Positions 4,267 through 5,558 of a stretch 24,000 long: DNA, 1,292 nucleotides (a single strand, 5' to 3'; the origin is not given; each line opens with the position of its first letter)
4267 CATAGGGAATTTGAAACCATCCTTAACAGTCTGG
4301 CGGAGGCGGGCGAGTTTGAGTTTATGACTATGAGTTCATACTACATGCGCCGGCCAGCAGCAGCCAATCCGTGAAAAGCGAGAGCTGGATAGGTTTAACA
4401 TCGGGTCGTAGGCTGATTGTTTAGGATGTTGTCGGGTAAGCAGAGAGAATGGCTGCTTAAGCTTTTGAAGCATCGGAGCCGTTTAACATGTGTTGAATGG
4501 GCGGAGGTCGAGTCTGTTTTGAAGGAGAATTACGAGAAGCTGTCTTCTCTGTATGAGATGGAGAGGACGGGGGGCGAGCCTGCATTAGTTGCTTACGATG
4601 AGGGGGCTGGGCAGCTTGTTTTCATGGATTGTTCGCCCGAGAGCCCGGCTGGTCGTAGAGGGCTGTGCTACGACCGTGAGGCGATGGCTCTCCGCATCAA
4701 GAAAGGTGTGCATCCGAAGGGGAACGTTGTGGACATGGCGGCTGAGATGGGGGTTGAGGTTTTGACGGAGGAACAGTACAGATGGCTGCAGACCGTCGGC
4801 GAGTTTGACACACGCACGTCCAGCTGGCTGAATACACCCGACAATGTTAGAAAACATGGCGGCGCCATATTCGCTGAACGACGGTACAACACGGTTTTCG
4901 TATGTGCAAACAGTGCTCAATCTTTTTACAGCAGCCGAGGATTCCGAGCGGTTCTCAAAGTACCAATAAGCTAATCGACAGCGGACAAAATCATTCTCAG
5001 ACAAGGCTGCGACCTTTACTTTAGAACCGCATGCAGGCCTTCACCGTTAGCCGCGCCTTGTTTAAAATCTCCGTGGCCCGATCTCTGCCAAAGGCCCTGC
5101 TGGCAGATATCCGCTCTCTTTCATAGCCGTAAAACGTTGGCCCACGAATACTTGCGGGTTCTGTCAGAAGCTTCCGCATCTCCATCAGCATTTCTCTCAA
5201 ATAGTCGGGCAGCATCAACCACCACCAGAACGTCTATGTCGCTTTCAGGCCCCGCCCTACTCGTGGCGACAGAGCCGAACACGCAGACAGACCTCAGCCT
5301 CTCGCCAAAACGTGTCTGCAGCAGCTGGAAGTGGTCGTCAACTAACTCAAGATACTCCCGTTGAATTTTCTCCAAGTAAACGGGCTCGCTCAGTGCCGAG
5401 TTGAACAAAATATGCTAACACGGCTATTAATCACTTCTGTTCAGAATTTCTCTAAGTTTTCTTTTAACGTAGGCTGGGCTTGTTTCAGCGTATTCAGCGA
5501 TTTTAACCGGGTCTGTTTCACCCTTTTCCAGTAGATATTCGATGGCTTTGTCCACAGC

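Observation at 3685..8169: A 4.35-kb low-GC island bracketed by a perfect 29-bp repeat of the tRNA-Leu 3' end, with no integrase left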

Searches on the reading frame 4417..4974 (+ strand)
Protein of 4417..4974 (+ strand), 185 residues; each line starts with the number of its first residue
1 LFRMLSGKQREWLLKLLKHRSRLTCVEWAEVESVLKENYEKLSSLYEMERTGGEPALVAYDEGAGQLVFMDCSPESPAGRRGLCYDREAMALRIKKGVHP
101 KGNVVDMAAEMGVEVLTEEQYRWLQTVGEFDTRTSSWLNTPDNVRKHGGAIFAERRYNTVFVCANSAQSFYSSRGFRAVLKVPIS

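Call 6: search_protein_families(library=pfam, proteins=[window:4417-4974:+], max_evalue=0.1)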
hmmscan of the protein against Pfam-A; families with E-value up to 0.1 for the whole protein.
window:4417-4974:+ (185 aa): 1 family
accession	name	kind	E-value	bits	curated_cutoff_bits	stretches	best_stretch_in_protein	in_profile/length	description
PF14066.11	DUF4256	-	4.9e-70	235.1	27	1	17-182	10-173/173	Protein of unknown function (DUF4256)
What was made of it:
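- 4417..4974 (+): Intact DUF4256 gene (a likely ATG start lies at 4426). Pfam E = 5e-70 (call 6).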

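Call 25: find_encoding_contigs(protein=window:4417-4974:+, flank=10000, max_places=10)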
Protein window:4417-4974:+ (185 aa): no gene with exactly this product is on record in the collection.

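Call 38: search_protein_families(library=padloc, proteins=[window:4417-4974:+], max_evalue=0.1)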
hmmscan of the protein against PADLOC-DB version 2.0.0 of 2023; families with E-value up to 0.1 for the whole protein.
window:4417-4974:+ (185 aa): 0 families

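Call 39: search_protein_families(library=ncbifam, proteins=[window:4417-4974:+], max_evalue=0.1)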
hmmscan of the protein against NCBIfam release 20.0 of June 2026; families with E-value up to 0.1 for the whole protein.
window:4417-4974:+ (185 aa): 0 families

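Call 40: search_protein_families(library=phrogs, proteins=[window:4417-4974:+], max_evalue=0.1)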
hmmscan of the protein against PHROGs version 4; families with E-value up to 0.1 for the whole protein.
window:4417-4974:+ (185 aa): 0 families

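Call 67: find_homologous_proteins(query=window:4417-4974:+, max_evalue=1e-20)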
Query window:4417-4974:+ (185 aa): 7974 proteins with E <= 1e-20 among 8000 candidates; the best 120 are listed.
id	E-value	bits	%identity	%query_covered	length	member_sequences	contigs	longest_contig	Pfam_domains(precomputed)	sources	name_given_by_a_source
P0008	1.5e-108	378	94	98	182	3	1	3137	PF14066.12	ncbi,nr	ncbi:MAG: DUF4256 domain-containing protein [Candidatus Caldarchaeum sp.]|nr:DUF4256 domain-containi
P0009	1.1e-81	291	88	84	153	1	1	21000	PF14066.12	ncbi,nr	ncbi:MAG: DUF4256 domain-containing protein [Candidatus Caldarchaeum sp.]|nr:DUF4256 domain-containi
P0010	1.8e-80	287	75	97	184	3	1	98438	PF14066.12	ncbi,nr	ncbi:MAG: DUF4256 domain-containing protein [Thaumarchaeota archaeon]|nr:DUF4256 domain-containing p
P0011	7.2e-79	282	71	98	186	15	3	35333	PF14066.12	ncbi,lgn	ncbi:MAG: DUF4256 domain-containing protein [Candidatus Caldarchaeum sp.]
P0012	2.9e-78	280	70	97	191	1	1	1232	PF14066.12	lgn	-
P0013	5.3e-76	272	74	86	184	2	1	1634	PF14066.12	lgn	-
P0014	3.8e-71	257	68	92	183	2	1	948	PF14066.12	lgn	-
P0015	2.0e-68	248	68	89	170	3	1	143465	PF14066.12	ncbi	ncbi:MAG: DUF4256 domain-containing protein, partial [Candidatus Caldarchaeum sp.]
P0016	3.1e-68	247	65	98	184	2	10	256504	PF14066.12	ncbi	ncbi:MAG: DUF4256 domain-containing protein [Candidatus Caldarchaeum sp.]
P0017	2.1e-66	241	65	92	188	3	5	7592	PF14066.12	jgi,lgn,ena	-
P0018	6.9e-64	233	95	63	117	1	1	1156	PF14066.12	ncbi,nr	ncbi:MAG: DUF4256 domain-containing protein, partial [Candidatus Caldarchaeum sp.]|nr:DUF4256 domain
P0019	1.3e-63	232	62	96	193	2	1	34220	PF14066.12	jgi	jgi:hypothetical protein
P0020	1.3e-63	232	61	97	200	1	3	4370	PF14066.12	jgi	jgi:hypothetical protein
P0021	1.7e-63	232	59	91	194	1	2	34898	PF14066.12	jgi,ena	-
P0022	6.7e-63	230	60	96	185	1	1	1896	PF14066.12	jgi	jgi:hypothetical protein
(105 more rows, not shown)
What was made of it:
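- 4417..4974 (+): It is 94%, 88% and 75% identical to Caldarchaeales homologues and 55-62% to bacterial ones (call 67).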

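Call 68: find_encoding_contigs(protein=P0009, flank=10000, max_places=3)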
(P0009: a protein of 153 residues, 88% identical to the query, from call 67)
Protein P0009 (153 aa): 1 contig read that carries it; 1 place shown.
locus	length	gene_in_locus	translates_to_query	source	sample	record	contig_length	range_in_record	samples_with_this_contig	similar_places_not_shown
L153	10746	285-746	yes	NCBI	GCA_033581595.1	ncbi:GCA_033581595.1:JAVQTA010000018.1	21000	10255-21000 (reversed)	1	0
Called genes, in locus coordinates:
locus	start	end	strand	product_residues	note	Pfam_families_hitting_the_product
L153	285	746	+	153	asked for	PF14066:DUF4256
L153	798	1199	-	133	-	PF05168:HEPN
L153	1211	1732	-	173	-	PF01909:NTP_transf_2, PF18765:Polbeta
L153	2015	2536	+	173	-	PF03703:bPH_2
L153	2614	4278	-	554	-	PF00890:FAD_binding_2, PF01266:DAO (faint), PF12831:FAD_oxidored (weak)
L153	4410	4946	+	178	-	-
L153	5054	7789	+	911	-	PF11974:bMG3 (faint), PF16640:Big_3_5 (faint), PF13715:CarbopepD_reg_2 (faint), PF17802:SpaA (faint), PF22904:NOMO1-like_2nd (faint), PF17789:MG4 (faint), PF09430:EMC7_beta-sandw (faint), PF13620:CarboxypepD_reg, +2 more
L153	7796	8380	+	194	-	PF10502:Peptidase_S26 (faint)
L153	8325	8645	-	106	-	-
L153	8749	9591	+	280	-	PF01261:AP_endonuc_2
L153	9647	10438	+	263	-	PF00795:CN_hydrolase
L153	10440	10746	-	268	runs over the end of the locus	PF01904:DUF72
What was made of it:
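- On HEPN-MNT type VII toxin-antitoxin: The pair is complete in L153 (call 68).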

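Call 69: find_encoding_contigs(protein=P0010, flank=10000, max_places=3)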
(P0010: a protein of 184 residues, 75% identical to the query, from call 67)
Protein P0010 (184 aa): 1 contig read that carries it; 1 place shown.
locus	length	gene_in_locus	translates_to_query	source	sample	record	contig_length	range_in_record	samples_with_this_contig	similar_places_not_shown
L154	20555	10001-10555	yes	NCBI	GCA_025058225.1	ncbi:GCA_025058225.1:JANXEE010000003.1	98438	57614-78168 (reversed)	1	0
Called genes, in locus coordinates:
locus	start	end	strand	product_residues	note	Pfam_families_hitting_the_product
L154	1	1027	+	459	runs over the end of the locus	PF00206:Lyase_1, PF08328:ASL_C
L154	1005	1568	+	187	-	PF01035:DNA_binding_1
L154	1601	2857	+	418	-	PF03453:MoeA_N, PF00994:MoCF_biosynth, PF03454:MoeA_C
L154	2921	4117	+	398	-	PF13191:AAA_16, PF13401:AAA_22, PF22703:Cdc6_lid, PF09079:WHD_Cdc6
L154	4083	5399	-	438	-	PF00004:AAA, PF13401:AAA_22 (faint), PF21960:RCF1-5-like_lid (weak), PF25361:AAA_lid_RFC1 (weak)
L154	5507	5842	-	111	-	PF12840:HTH_20, PF24033:DUF7342 (weak), PF01022:HTH_5, PF01978:TrmB (faint), PF13412:HTH_24 (faint)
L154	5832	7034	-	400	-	PF07992:Pyr_redox_2 (weak)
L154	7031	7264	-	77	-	PF01206:TusA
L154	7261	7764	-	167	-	PF13686:DrsE_2, PF02635:DsrE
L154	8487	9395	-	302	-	PF06983:3-dmu-9_3-mt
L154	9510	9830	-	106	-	-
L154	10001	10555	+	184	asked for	PF14066:DUF4256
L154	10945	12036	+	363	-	PF01321:Creatinase_N, PF00557:Peptidase_M24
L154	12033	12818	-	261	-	PF01255:Prenyltransf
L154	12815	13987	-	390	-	PF04123:DUF373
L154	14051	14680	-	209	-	PF01810:LysE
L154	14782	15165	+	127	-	PF06677:Auto_anti-p27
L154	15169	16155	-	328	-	PF02423:OCD_Mu_crystall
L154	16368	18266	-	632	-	PF05833:NFACT_N, PF05670:NFACT-R_1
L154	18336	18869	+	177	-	PF02589:LUD_dom (faint)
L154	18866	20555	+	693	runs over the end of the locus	PF02589:LUD_dom, PF12838:Fer4_7 (weak), PF13183:Fer4_8, PF02754:CCG (weak)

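Call 79: search_solved_structures(query=window:4417-4974:+, max_evalue=1)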
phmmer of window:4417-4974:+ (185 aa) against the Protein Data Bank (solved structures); distinct sequences matched with E-value up to 1: 0.

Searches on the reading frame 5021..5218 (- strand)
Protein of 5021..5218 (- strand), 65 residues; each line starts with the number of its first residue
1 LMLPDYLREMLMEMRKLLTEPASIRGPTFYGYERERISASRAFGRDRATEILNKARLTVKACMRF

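Call 6: search_protein_families(library=pfam, proteins=[window:5021-5218:-], max_evalue=0.1)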
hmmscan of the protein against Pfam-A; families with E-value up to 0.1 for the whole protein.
window:5021-5218:- (65 aa): 0 families
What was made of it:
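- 5021..5218 (-): C-terminal remnant of a HEPN toxin gene. It has no Pfam hit of its own (call 6).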

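Call 38: search_protein_families(library=padloc, proteins=[window:5021-5218:-], max_evalue=0.1)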
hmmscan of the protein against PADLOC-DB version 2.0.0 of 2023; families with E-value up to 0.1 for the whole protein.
window:5021-5218:- (65 aa): 0 families

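Call 39: search_protein_families(library=ncbifam, proteins=[window:5021-5218:-], max_evalue=0.1)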
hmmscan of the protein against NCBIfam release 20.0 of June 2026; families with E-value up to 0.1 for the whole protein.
window:5021-5218:- (65 aa): 0 families

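Call 40: search_protein_families(library=phrogs, proteins=[window:5021-5218:-], max_evalue=0.1)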
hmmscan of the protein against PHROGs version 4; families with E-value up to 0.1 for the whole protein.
window:5021-5218:- (65 aa): 0 families

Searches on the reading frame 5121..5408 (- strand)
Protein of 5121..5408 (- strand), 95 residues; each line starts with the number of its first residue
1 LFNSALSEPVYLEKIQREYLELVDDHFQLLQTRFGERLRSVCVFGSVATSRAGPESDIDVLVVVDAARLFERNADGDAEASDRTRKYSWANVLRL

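Call 6: search_protein_families(library=pfam, proteins=[window:5121-5408:-], max_evalue=0.1)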
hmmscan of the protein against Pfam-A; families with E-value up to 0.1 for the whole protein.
window:5121-5408:- (95 aa): 4 families
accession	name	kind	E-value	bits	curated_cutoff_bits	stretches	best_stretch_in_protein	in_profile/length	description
PF01909.29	NTP_transf_2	-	7.1e-09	36.4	21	1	30-70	8-48/93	Nucleotidyltransferase domain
PF18765.7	Polbeta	-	1.3e-06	28.9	26.9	1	37-83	12-58/93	Polymerase beta, Nucleotidyltransferase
PF22600.2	MTPAP-like_central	-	0.0015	19.1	27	1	18-73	21-74/139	Poly(A) RNA polymerase, mitochondrial-like, central palm domain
PF20879.2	SidM_N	-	0.033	13.9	27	1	13-66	35-87/285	SidM, N-terminal domain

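Call 38: search_protein_families(library=padloc, proteins=[window:5121-5408:-], max_evalue=0.1)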
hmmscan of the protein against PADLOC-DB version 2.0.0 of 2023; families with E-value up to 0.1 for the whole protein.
window:5121-5408:- (95 aa): 12 families
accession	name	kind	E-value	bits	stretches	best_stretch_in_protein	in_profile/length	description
PDLC04903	PDC-S09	-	2.3e-10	38.8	1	21-67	9-55/108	-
PDLC04904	PDC-S09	-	5.9e-08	30.9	1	37-70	24-57/104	-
PDLC04368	PDC-M05A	-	1.8e-07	29.2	1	14-67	84-136/201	-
PDLC04906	PDC-S09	-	2.7e-07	28.9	1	17-67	5-53/98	-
PDLC04902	PDC-S09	-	3.7e-07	28.4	1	37-67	20-50/97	-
PDLC04907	PDC-S09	-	2.3e-05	22.5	1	17-67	8-56/114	-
PDLC04905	PDC-S09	-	2.4e-05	22.6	1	37-68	20-52/101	-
PDLC04369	PDC-M05A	-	8.5e-05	20.3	1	30-69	95-134/201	-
PDLC04778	PDC-M70A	-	0.0097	13.3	1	28-66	38-75/355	-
PDLC00769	Cyclase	-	0.021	12.2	1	28-66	33-76/261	oligonucleotide-cyclase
PDLC04744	PDC-M63A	-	0.022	12.8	1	41-69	59-86/152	-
PDLC04372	PDC-M05A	-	0.024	12.9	1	41-66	79-104/167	-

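Call 39: search_protein_families(library=ncbifam, proteins=[window:5121-5408:-], max_evalue=0.1)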
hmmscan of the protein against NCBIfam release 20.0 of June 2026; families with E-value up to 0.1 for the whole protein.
window:5121-5408:- (95 aa): 13 families
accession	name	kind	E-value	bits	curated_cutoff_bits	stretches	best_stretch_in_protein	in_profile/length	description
NF047752.1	MntA_antitoxin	equivalog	6.3e-06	26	60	1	38-72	7-41/106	type VII toxin-antitoxin system MntA family adenylyltransferase antitoxin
NF033220.1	ANT_3pp_II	equivalog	7.8e-06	25.4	400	1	27-67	11-51/258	ANT(3'')-II family aminoglycoside nucleotidyltransferase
NF033061.1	ANT_4p_I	equivalog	1.3e-05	24.9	350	1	15-67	7-59/253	ANT(4')-I family aminoglycoside nucleotidyltransferase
NF010309.0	PRK13746.1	subfamily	0.00017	21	193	1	16-66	6-56/263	aminoglycoside adenylyltransferase family protein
NF012212.1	ANT_9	subfamily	0.0002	20.7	340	1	23-66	6-49/249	aminoglycoside nucleotidyltransferase ANT(9)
NF000079.1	ANT_4p_Ib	exception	0.0032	17.1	500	1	15-68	10-64/256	aminoglycoside O-nucleotidyltransferase ANT(4')-Ib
NF045909.1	ANT_9_Ic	equivalog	0.0035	16.7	505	1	28-74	17-63/259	aminoglycoside nucleotidyltransferase ANT(9)-Ic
NF000181.1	ANT_4p_Ia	exception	0.0053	16.2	500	1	17-66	10-59/253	aminoglycoside O-nucleotidyltransferase ANT(4')-Ia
NF051895.1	anti_phage_HalB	equivalog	0.0062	16.2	190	1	43-71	4-32/211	anti-phage Hailong system nucleotidyltransferase HalB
NF045972.1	ANT_3pp_I_Serra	equivalog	0.0063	16.3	500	1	25-67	14-56/261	ANT(3'')-I family aminoglycoside adenylyltransferase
NF012157.0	ANT_3pp_I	equivalog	0.011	15.1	375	1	27-67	11-51/256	AadA family aminoglycoside 3''-O-nucleotidyltransferase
NF051468.1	ANT_AadA37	exception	0.013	14.5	550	1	27-67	20-60/265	ANT(3'')-I family aminoglycoside nucleotidyltransferase AadA37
NF012135.0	ANT_3pp_9_crypt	exception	0.014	15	560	1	28-65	18-55/262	cryptic aminoglycoside nucleotidyltransferase ANT(3'')/ANT(9)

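Call 40: search_protein_families(library=phrogs, proteins=[window:5121-5408:-], max_evalue=0.1)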
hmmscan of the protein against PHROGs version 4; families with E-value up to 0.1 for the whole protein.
window:5121-5408:- (95 aa): 1 family
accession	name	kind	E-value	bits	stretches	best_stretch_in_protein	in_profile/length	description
phrog_32942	-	unknown function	0.061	13.5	1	17-65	18-66/332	-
